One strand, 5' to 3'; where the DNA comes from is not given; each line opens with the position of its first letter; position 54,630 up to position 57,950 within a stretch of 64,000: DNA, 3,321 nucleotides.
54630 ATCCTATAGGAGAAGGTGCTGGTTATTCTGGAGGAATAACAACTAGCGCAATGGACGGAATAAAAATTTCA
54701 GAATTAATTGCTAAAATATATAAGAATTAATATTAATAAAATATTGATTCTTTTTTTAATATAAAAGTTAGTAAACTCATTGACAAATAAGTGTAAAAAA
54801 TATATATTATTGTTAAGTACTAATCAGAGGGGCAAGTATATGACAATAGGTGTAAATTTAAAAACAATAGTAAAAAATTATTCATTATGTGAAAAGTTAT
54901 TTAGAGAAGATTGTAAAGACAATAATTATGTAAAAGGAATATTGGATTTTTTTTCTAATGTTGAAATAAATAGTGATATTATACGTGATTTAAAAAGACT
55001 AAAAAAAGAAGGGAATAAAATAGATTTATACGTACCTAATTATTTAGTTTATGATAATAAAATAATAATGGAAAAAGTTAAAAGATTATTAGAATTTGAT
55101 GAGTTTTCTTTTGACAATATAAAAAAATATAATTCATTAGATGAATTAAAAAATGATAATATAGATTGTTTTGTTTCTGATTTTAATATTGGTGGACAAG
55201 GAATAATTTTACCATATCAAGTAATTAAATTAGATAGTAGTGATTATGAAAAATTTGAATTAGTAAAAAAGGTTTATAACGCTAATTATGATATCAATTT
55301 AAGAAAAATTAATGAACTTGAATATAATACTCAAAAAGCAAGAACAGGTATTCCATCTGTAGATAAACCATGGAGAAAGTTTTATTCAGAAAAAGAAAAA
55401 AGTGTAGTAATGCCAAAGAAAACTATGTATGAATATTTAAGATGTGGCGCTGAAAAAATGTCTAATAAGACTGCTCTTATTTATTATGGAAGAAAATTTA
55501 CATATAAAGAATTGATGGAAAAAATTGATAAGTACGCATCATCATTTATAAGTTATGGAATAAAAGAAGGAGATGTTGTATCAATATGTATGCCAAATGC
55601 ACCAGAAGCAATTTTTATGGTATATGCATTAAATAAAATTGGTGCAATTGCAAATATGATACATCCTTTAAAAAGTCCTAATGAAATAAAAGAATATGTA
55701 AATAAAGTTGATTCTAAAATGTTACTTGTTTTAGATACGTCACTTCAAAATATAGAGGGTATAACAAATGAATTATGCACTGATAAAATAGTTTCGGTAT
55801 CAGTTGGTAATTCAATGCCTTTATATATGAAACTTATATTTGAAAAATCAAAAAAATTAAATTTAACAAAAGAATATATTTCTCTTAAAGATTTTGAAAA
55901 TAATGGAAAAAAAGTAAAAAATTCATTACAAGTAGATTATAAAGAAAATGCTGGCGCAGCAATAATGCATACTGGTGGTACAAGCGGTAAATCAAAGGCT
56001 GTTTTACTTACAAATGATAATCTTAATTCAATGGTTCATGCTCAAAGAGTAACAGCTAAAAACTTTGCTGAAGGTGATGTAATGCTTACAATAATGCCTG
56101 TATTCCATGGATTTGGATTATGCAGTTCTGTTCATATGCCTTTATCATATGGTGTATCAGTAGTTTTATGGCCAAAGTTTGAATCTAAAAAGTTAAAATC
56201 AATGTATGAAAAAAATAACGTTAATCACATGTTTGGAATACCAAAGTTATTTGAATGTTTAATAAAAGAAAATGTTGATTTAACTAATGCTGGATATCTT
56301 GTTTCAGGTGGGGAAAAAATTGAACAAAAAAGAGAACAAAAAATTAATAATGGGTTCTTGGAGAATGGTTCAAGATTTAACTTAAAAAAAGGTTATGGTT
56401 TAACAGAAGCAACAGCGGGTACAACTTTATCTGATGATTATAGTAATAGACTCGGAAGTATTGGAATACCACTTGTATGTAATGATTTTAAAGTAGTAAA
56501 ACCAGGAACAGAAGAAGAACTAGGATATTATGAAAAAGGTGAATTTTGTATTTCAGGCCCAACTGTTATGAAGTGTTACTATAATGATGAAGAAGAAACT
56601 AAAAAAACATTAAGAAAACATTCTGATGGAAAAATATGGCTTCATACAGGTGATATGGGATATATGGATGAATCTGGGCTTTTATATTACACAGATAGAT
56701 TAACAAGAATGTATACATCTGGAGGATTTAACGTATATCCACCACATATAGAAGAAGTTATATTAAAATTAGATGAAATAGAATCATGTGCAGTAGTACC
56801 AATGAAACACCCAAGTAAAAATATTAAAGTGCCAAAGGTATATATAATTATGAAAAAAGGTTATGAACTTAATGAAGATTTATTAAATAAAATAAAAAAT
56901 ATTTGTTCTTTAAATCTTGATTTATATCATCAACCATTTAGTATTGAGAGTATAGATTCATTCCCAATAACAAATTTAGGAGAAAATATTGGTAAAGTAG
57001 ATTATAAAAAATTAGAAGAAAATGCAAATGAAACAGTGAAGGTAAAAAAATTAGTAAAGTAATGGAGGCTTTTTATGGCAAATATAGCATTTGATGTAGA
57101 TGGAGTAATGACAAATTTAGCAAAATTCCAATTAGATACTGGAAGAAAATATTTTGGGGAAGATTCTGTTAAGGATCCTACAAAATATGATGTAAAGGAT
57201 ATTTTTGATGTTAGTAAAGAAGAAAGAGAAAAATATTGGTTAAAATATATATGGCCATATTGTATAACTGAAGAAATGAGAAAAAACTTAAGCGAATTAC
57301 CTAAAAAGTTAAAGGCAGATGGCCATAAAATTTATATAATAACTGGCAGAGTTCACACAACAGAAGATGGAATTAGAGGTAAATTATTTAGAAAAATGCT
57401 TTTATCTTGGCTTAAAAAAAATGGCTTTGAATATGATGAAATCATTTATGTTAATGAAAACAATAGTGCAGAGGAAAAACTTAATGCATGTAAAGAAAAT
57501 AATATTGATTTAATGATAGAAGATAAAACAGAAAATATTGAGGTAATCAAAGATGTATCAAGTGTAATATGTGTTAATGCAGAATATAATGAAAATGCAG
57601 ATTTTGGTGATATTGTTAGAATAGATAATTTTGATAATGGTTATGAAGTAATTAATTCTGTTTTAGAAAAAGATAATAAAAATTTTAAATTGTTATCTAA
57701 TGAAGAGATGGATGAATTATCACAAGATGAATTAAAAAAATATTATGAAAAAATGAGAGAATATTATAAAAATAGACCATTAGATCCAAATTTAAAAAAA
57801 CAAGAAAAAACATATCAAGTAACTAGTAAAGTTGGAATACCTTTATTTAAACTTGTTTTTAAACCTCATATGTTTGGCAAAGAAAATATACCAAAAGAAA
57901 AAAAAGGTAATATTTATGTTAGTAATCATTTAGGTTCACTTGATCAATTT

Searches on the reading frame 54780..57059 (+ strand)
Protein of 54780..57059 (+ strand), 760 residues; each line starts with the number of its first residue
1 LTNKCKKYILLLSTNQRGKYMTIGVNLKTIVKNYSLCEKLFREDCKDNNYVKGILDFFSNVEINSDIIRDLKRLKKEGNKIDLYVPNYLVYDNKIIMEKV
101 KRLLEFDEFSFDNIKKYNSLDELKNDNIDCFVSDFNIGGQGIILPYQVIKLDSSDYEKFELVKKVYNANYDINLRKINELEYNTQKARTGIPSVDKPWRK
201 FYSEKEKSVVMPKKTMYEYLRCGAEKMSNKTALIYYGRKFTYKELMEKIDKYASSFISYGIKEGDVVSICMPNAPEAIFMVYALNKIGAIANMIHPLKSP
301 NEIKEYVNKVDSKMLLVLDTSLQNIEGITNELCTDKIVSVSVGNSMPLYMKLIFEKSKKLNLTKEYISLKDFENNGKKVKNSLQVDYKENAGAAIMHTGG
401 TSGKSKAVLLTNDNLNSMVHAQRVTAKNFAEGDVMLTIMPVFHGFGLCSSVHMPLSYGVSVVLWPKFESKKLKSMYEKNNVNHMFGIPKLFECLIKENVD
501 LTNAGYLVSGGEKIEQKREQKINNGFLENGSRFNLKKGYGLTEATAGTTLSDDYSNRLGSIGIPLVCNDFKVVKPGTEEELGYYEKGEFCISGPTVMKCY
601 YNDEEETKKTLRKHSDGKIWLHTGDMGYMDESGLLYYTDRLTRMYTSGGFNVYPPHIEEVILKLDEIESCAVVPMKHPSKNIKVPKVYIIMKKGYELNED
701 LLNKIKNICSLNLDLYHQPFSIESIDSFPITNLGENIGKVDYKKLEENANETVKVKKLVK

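Call 3: search_protein_families(library=pfam, proteins=[window:54780-57059:+], max_evalue=1)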
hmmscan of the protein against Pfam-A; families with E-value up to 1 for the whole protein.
window:54780-57059:+ (760 aa): 3 families
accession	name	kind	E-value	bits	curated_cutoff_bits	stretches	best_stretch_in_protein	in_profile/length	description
PF00501.34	AMP-binding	-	4.7e-69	233.5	29.9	1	224-601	5-384/384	AMP-binding enzyme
PF13193.12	AMP-binding_C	-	6.5e-06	27.4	24.5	1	657-734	2-75/76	AMP-binding enzyme C-terminal domain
PF14535.12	AMP-binding_C_2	-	0.2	12.4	25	0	649-670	1-22/96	AMP-binding enzyme C-terminal domain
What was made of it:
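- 54840..57062 (+): AMP-binding (ANL-type acyl-activating) enzyme with an unannotated N-terminal extension of about 180 aa. It is a conserved upstream neighbour of the relay. The ORF opens at TTG 54780, but gene callers use ATG 54840 (740 aa). Pfam AMP-binding 233.5 bits (call 3).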

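Call 4: search_protein_families(library=ncbifam, proteins=[window:54780-57059:+], max_evalue=1)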
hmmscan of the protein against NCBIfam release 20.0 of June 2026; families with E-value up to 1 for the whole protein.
window:54780-57059:+ (760 aa): 107 families (the best 25 are shown)
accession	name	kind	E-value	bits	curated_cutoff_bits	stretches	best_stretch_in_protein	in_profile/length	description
NF004114.0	PRK05605.1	equivalog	1.7e-84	284.2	766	1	192-748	11-568/575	long-chain-fatty-acid--CoA ligase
NF004837.0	PRK06187.1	subfamily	9.5e-80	268.3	476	1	213-752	7-525/531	long-chain-fatty-acid--CoA ligase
NF006181.0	PRK08314.1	subfamily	5.5e-79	265.9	705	1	197-753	6-558/563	long-chain-fatty-acid--CoA ligase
NF002966.0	PRK03640.1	equivalog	3.6e-65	220.4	556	2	364-733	116-468/483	o-succinylbenzoate--CoA ligase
NF005220.0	PRK06710.1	equivalog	4.4e-65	219.9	1116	1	194-741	3-549/563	long-chain-fatty-acid--CoA ligase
NF004822.0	PRK06178.1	equivalog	8.8e-65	219.4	782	1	208-751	31-569/571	acyl-CoA synthetase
NF005714.0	PRK07529.1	subfamily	5.3e-61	206.7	632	1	214-752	30-579/640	acyl-CoA synthetase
NF005307.0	PRK06839.1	equivalog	9.4e-60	202.6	748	1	228-734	16-482/496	o-succinylbenzoate--CoA ligase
NF005463.0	PRK07059.1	subfamily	2.5e-59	201.1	869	1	195-736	2-547/557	long-chain-fatty-acid--CoA ligase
TIGR01923.1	menE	equivalog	2.8e-58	197.8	330.15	1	241-741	1-438/442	o-succinylbenzoate--CoA ligase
NF005801.1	PRK07656.1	equivalog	5.6e-58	196.8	657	1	215-735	2-493/500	FadD3 family acyl-CoA ligase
NF004229.0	PRK05677.1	subfamily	1.7e-55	188.5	879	1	215-752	25-558/563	long-chain-fatty-acid--CoA ligase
NF009233.0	PRK12583.1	subfamily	2.4e-54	184.7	832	1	202-753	6-554/558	fatty acid CoA ligase family protein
NF006523.0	PRK08974.1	equivalog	1.4e-53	181.9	884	1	195-752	2-556/561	long-chain-fatty-acid--CoA ligase FadD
NF005702.0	PRK07514.1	subfamily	9.9e-53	179.2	558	1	214-747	3-498/506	malonyl-CoA synthase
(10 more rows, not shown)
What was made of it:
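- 54840..57062 (+): The best NCBIfam hits are long-chain fatty-acid-CoA ligases, all below cut-off (call 4).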

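Call 64: search_solved_structures(query=window:54840-57059:+, max_evalue=1e-30)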
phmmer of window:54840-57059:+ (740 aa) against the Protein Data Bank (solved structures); distinct sequences matched with E-value up to 1e-30: 21.
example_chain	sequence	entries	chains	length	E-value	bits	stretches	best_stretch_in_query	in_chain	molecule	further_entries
3a9u_A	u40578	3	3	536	2.3e-45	158.3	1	184-709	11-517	4-coumarate--CoA ligase | 4-coumarate:CoA ligase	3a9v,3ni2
3tsy_A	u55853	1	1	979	2.5e-44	155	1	194-699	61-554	Fusion Protein 4-coumarate--CoA ligase 1, Resveratrol synthase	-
5bsw_A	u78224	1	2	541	4.1e-44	154.2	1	366-716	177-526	4-coumarate--CoA ligase 2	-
5bsm_A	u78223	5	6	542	6.3e-44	153.6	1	366-716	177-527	4-coumarate--CoA ligase 2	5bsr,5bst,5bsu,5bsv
5u95_A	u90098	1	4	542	1.2e-43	152.7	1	366-716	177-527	4-coumarate--CoA ligase 2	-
2d1t_A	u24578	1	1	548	4.8e-40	140.8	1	181-679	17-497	Luciferin 4-monooxygenase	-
2d1q_A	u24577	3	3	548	7.1e-40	140.2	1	181-679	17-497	Luciferin 4-monooxygenase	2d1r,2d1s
7kyd_A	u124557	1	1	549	1.3e-39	139.4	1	217-681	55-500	Long-chain fatty-acyl-CoA synthetase CG6178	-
6k4c_A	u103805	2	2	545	4.8e-39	137.5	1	218-680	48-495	Ancestral luciferase AncLamp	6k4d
3g7s_A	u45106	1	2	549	6.4e-39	137.1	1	188-717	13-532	Long-chain-fatty-acid--CoA ligase (FadD-1)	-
8weu_A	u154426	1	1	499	8.7e-39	136.6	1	374-716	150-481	Fatty-acyl-CoA synthase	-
8wev_A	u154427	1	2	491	8.9e-39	136.6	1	374-716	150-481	Feruloyl-CoA Synthetase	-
5x8f_A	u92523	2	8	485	1.3e-38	136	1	361-709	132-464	2-succinylbenzoate--CoA ligase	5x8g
5buq_A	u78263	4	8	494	2.5e-38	135.1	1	367-679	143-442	2-succinylbenzoate--CoA ligase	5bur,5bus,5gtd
4m46_A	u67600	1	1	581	4.9e-34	120.9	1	301-680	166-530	Luciferase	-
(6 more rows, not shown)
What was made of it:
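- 54840..57062 (+): The closest solved structures are 4-coumarate-CoA ligase, luciferase and FadD (call 64).
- All NCBIfam equivalogs are below cut-off, and the best solved relatives include coumarate ligases and luciferases (calls 4, 64).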

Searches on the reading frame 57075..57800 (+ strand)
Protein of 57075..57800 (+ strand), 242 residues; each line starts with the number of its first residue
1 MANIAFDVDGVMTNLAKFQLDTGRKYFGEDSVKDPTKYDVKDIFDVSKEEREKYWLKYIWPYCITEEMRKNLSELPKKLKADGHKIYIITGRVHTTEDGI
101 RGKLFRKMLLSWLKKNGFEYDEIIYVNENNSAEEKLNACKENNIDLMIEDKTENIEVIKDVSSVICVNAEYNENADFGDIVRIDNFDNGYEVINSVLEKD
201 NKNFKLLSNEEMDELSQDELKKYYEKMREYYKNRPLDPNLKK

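Call 21: search_protein_families(library=pfam, proteins=[window:57075-57800:+], max_evalue=1)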
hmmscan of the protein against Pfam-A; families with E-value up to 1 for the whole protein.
window:57075-57800:+ (242 aa): 8 families
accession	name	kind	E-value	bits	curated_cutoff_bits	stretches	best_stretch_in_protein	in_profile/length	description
PF06941.18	NT5C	-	4.1e-06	27.2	24.8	1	4-193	4-174/180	5' nucleotidase, deoxy (Pyrimidine), cytosolic type C protein (NT5C)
PF00702.32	Hydrolase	-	0.00068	20.5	26.4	1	4-155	4-184/191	haloacid dehalogenase-like hydrolase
PF13419.12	HAD_2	-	0.0007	20.2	23.8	1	4-61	1-58/178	Haloacid dehalogenase-like hydrolase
PF21433.2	M3K_C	-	0.0011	19.9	27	1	36-91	35-91/105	Mevalonate-3-kinase, C-terminal domain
PF25109.1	HAD_PNKP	-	0.0064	17.1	27.6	1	58-164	21-124/143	Polynucleotide kinase PNKP phosphatase domain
PF19777.4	DUF6263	-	0.0074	16.4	26.7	1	178-236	58-117/196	Family of unknown function (DUF6263)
PF00465.25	Fe-ADH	-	0.17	11.9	31.3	1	70-148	9-85/168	Iron-containing alcohol dehydrogenase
PF01219.24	DAGK_prokar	-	0.37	11.1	22.3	1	133-166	54-87/102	Prokaryotic diacylglycerol kinase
